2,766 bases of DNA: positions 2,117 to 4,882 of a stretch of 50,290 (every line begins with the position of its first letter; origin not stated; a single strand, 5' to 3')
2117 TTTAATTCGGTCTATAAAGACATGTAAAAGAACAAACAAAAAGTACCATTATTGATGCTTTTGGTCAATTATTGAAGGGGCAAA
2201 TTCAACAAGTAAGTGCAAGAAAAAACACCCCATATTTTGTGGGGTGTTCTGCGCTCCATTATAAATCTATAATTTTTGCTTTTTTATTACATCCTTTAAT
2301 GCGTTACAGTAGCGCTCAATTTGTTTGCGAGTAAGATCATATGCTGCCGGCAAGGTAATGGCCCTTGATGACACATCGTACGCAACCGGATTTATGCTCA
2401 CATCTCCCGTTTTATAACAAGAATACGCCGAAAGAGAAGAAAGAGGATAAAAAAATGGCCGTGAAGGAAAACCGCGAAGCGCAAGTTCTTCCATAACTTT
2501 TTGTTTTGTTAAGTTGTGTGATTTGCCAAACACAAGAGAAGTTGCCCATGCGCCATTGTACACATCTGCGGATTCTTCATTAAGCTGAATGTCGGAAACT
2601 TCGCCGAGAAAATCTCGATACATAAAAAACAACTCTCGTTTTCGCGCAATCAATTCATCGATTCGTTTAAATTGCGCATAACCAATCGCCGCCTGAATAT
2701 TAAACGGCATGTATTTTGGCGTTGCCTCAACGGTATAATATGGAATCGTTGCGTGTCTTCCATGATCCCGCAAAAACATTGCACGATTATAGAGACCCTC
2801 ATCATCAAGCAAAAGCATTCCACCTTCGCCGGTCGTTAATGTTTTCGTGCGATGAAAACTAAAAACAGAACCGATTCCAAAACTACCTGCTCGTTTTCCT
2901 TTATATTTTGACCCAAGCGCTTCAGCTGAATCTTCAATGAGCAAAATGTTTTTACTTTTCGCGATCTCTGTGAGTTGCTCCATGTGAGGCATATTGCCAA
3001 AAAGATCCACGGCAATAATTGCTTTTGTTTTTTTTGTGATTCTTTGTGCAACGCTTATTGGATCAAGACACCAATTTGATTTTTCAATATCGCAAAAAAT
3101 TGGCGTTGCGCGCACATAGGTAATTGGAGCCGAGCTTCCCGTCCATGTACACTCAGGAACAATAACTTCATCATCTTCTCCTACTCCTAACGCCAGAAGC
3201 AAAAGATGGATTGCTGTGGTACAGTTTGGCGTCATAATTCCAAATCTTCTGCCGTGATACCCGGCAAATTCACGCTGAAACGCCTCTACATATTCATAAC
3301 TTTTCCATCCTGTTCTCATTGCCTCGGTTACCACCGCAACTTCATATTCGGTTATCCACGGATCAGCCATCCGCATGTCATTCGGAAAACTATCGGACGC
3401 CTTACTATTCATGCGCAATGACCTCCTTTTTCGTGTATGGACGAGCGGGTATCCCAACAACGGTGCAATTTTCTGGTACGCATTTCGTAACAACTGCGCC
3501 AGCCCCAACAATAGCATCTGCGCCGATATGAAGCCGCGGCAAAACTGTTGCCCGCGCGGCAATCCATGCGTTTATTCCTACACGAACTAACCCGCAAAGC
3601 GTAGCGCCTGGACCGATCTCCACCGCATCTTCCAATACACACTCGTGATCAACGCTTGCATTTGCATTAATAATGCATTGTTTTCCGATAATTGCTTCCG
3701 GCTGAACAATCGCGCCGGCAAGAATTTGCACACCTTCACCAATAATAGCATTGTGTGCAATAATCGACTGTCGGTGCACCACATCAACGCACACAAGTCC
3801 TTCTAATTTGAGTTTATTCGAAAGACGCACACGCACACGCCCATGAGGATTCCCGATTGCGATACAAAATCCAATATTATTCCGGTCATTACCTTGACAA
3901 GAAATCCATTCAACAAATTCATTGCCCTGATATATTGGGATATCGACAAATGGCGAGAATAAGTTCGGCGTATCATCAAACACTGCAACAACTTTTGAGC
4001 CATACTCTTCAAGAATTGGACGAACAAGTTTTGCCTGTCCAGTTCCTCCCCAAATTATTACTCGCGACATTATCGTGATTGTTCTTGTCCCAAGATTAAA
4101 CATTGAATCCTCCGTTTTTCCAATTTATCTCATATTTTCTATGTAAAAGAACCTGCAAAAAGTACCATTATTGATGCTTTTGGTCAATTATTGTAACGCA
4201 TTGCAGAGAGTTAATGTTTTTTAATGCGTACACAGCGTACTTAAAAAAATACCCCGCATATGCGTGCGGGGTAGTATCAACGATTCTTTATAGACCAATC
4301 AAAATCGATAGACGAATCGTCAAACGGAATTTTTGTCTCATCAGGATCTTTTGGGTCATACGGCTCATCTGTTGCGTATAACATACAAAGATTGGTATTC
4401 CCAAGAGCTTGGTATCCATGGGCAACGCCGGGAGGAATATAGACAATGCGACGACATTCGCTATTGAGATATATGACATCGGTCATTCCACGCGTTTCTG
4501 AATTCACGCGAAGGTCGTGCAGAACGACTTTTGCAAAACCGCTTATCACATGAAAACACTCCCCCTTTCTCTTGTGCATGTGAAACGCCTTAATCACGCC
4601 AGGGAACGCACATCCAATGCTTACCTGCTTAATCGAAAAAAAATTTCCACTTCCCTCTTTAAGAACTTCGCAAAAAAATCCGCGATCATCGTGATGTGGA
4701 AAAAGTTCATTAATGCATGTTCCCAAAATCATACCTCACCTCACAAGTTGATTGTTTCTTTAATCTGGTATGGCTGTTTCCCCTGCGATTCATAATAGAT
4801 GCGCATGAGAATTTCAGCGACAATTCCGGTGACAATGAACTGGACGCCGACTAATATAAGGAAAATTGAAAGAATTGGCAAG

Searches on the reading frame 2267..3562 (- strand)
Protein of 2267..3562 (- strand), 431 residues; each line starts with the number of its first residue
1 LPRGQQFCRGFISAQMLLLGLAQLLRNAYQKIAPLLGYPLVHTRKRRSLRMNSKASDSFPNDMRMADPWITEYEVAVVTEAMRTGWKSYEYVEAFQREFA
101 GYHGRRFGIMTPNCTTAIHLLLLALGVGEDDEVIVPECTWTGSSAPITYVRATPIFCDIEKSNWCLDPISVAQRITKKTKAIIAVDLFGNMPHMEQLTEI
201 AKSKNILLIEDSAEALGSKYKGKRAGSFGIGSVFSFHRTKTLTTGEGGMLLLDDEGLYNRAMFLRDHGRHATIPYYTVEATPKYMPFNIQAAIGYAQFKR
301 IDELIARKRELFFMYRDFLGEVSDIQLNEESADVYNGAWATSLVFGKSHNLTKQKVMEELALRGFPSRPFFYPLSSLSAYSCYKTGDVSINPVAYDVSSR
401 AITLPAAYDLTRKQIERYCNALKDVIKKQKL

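Call 60: search_protein_families(library=pfam, proteins=[window:2267-3562:-], max_evalue=0.01)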
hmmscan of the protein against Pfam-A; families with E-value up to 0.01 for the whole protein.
window:2267-3562:- (431 aa): 3 families
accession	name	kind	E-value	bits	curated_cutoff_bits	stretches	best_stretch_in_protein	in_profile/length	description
PF01041.23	DegT_DnrJ_EryC1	-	7.6e-93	312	19.8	1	70-422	3-359/360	DegT/DnrJ/EryC1/StrS aminotransferase family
PF00155.27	Aminotran_1_2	-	4.5e-06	26.5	19.7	1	88-213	40-187/361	Aminotransferase class I and II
PF00266.25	Aminotran_5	-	0.0072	15.8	21.5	0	71-218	24-182/371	Aminotransferase class-V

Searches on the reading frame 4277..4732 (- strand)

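Call 60: search_protein_families(library=pfam, proteins=[window:4277-4732:-], max_evalue=0.01)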
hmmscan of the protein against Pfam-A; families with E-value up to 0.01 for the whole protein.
window:4277-4732:- (151 aa): 4 families
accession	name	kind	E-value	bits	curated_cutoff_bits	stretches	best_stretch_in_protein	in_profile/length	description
PF00908.23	dTDP_sugar_isom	-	1.9e-21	76.9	27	1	3-147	5-153/168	dTDP-4-dehydrorhamnose 3,5-epimerase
PF14667.12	Polysacc_synt_C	-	1.1e-15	58.2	28.7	1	13-132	1-110/111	Polysaccharide biosynthesis C-terminal domain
PF07883.17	Cupin_2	-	7.4e-05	22.8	27.2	0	96-118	45-67/70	Cupin domain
PF05523.17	FdtA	-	0.00048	20.4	23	1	9-129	7-118/131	WxcM-like, C-terminal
